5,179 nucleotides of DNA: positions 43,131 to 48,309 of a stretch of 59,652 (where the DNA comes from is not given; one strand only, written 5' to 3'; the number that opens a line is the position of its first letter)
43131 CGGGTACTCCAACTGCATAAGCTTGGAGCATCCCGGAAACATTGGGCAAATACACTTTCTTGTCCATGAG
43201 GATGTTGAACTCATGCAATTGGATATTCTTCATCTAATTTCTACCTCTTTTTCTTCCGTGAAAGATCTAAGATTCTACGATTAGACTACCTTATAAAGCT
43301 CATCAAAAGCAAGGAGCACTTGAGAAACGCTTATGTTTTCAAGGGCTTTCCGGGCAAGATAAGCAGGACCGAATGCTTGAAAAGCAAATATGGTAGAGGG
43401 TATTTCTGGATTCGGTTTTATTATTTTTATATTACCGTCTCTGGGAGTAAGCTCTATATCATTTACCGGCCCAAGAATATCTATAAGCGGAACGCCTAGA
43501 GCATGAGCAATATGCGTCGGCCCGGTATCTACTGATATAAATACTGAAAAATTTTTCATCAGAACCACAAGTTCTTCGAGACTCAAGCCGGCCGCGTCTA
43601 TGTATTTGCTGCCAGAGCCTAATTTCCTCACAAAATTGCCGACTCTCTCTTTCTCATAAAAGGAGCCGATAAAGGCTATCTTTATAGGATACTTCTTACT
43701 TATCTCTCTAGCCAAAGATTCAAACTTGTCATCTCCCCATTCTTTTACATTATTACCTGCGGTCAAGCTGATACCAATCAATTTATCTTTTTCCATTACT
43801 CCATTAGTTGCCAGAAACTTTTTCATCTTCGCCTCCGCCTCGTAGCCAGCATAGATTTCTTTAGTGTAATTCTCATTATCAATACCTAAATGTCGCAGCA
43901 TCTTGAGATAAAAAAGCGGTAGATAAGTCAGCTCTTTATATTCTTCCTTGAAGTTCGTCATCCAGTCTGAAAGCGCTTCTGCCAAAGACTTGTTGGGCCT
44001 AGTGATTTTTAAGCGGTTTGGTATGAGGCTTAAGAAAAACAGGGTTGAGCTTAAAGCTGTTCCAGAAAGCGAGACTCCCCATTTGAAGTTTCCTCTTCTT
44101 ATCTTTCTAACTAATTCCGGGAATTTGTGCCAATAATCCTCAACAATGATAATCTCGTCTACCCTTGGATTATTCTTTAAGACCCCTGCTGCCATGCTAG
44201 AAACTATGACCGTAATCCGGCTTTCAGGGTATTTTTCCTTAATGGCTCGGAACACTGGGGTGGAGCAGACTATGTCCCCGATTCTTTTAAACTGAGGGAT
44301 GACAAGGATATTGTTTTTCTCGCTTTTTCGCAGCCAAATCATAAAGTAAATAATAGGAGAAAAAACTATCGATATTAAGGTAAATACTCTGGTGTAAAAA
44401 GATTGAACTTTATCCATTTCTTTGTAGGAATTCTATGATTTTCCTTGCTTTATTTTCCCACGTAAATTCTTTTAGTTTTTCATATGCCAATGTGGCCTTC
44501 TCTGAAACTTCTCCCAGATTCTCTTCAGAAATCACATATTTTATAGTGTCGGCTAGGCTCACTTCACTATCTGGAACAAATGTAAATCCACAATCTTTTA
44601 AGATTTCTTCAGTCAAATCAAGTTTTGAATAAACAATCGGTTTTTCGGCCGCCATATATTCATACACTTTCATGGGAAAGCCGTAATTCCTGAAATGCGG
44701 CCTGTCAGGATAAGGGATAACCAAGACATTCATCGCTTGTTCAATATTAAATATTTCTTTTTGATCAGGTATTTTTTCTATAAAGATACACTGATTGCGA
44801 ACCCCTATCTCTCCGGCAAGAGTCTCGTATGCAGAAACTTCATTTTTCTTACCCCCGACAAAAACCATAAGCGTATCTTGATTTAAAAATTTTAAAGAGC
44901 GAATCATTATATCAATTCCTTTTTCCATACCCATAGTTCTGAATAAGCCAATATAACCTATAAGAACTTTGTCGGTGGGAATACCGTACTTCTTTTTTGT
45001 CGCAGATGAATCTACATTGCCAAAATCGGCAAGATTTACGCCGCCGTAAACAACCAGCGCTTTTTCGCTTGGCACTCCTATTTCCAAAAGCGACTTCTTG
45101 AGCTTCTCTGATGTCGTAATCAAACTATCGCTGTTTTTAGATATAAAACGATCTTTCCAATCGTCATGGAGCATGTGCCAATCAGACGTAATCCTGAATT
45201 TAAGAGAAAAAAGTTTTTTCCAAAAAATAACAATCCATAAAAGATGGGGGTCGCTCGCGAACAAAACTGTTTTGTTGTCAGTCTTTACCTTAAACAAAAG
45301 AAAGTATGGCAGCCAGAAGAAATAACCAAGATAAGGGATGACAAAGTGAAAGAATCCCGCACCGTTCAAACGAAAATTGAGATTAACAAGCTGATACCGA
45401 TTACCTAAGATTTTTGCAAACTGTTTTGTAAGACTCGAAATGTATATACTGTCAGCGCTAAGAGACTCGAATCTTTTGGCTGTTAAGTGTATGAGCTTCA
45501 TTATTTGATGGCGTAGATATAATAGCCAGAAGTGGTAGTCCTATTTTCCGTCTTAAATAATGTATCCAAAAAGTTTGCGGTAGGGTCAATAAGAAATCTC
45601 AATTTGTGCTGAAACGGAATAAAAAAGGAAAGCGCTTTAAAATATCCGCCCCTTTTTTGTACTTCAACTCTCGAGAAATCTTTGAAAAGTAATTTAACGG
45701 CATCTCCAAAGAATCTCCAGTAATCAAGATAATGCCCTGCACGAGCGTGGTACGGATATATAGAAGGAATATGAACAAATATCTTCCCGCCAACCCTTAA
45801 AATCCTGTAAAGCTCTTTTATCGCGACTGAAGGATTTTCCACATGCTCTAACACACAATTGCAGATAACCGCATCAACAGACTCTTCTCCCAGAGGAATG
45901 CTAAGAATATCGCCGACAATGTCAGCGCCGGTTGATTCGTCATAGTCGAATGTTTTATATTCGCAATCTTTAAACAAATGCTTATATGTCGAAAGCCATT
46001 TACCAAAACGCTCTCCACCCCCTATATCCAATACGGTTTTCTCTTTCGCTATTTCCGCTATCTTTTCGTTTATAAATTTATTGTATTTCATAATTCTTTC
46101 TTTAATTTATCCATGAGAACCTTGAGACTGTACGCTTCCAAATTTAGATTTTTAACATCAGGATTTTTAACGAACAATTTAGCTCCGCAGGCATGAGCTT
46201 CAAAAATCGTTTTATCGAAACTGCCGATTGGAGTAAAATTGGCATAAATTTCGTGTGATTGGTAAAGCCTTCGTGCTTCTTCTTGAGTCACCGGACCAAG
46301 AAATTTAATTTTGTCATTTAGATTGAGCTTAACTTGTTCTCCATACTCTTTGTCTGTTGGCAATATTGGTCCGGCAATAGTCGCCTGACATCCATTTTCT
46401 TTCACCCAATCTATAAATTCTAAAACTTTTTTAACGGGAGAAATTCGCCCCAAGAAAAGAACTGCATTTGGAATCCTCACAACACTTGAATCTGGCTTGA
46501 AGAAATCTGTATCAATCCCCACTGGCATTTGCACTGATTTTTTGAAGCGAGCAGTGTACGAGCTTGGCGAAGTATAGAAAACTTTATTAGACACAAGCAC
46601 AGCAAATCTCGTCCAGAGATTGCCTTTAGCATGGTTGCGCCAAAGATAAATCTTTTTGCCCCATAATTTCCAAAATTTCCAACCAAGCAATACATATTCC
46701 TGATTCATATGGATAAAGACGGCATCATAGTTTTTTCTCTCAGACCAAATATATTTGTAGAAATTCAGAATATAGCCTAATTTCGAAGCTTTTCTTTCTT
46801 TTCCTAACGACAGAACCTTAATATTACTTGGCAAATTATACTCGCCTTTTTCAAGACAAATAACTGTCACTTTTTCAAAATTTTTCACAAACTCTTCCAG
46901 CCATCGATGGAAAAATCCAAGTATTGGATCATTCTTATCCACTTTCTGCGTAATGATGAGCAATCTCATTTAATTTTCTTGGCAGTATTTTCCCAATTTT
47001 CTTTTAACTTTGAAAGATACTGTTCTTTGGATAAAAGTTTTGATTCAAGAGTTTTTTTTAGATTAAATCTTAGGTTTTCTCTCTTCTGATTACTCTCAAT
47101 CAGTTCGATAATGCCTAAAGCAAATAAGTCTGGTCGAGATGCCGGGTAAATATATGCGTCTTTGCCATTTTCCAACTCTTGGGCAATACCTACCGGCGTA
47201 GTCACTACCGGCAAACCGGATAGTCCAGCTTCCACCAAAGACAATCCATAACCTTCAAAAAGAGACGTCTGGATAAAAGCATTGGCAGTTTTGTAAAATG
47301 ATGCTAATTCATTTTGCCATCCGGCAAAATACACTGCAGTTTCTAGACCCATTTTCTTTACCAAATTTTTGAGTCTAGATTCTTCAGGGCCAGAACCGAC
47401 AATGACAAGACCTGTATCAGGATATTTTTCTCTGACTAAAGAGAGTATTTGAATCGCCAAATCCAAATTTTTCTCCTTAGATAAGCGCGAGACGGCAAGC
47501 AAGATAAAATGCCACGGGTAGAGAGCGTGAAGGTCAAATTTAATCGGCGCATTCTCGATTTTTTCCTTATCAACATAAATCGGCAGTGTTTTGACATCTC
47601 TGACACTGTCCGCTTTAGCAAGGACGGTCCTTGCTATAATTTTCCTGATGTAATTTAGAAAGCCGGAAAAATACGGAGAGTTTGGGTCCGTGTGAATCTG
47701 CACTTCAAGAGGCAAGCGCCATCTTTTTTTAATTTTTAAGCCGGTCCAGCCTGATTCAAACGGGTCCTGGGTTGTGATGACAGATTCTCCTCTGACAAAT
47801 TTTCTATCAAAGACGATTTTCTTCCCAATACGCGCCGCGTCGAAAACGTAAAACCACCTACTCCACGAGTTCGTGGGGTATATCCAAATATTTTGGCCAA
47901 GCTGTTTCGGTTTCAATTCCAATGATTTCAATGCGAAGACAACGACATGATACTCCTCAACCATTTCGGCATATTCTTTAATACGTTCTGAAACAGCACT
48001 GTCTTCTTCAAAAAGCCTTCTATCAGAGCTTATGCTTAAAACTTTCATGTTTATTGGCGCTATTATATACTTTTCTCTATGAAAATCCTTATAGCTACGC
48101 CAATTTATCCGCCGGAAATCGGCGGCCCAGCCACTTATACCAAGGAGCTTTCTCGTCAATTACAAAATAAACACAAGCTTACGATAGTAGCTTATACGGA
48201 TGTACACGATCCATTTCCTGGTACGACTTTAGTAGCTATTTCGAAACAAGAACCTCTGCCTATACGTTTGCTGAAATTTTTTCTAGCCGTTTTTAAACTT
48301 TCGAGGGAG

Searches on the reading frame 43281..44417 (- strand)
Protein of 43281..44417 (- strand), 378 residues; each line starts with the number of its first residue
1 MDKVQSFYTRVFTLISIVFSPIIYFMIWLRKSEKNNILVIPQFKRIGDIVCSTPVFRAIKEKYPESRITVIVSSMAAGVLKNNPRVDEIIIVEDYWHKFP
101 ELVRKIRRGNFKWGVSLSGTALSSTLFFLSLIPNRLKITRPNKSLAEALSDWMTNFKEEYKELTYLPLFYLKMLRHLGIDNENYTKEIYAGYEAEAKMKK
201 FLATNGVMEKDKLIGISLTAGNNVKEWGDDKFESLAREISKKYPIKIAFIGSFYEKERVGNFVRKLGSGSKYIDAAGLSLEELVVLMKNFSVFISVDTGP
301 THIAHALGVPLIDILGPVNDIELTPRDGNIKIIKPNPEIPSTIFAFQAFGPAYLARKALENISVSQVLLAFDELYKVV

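Call 84: search_protein_families(library=pfam, proteins=[window:43281-44417:-], max_evalue=0.0001)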
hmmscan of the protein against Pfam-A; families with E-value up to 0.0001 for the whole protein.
window:43281-44417:- (378 aa): 1 family
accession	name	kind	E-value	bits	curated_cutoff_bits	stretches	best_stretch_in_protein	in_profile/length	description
PF01075.23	Glyco_transf_9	-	5.4e-17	62.4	22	1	193-333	92-227/247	Glycosyltransferase family 9 (heptosyltransferase)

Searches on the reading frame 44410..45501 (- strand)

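Call 85: search_protein_families(library=pfam, proteins=[window:44410-45501:-], max_evalue=0.0001)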
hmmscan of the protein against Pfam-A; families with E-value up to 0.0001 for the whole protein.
window:44410-45501:- (363 aa): 3 families
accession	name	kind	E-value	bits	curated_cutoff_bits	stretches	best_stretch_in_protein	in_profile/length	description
PF00534.26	Glycos_transf_1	-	5.1e-17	62.4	26.4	1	167-329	4-161/172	Glycosyl transferases group 1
PF13692.12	Glyco_trans_1_4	-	1.1e-13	52.1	27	1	180-325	3-141/142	Glycosyl transferases group 1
PF13439.12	Glyco_transf_4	-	6.5e-06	26.7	28.5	1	48-158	44-169/170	Glycosyltransferase Family 4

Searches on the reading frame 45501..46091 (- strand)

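Call 85: search_protein_families(library=pfam, proteins=[window:45501-46091:-], max_evalue=0.0001)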
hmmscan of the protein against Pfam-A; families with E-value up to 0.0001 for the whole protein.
window:45501-46091:- (196 aa): 6 families
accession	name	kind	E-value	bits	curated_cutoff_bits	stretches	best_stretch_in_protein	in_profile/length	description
PF08241.18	Methyltransf_11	-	5e-13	49.9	21.2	1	58-106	47-95/95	Methyltransferase domain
PF13489.12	Methyltransf_23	-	1.6e-10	41.4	27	1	9-131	15-141/164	Methyltransferase domain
PF05148.21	Methyltransf_8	-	4.5e-08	33.7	27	1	8-106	64-156/219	Hypothetical methyltransferase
PF13847.12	Methyltransf_31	-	5.5e-08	33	27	1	59-107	60-110/145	Methyltransferase domain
PF13649.12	Methyltransf_25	-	8.9e-07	30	27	1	58-102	51-97/97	Methyltransferase domain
PF08242.18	Methyltransf_12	-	1.7e-06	29.1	30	1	66-104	64-98/98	Methyltransferase domain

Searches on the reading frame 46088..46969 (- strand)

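Call 85: search_protein_families(library=pfam, proteins=[window:46088-46969:-], max_evalue=0.0001)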
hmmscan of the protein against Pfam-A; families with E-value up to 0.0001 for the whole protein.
window:46088-46969:- (293 aa): 3 families
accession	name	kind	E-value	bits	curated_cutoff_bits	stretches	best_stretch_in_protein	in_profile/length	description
PF13692.12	Glyco_trans_1_4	-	4.9e-06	27.3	27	1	169-262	3-100/142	Glycosyl transferases group 1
PF13524.12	Glyco_trans_1_2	-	6.8e-06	26.5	25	1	184-269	4-81/144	Glycosyl transferase-like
PF00534.26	Glycos_transf_1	-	3.4e-05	23.9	26.4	1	167-261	15-115/172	Glycosyl transferases group 1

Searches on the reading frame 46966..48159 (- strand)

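Call 85: search_protein_families(library=pfam, proteins=[window:46966-48159:-], max_evalue=0.0001)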
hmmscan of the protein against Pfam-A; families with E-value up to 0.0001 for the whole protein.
window:46966-48159:- (397 aa): 3 families
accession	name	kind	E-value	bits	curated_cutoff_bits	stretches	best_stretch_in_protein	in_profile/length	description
PF00534.26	Glycos_transf_1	-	1.3e-34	119.7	26.4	1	218-369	16-171/172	Glycosyl transferases group 1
PF13692.12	Glyco_trans_1_4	-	1.4e-28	100.4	27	1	219-355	3-141/142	Glycosyl transferases group 1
PF20706.3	GT4-conflict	-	1.1e-06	28.3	26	1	220-330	200-321/385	Family 4 Glycosyltransferase in conflict systems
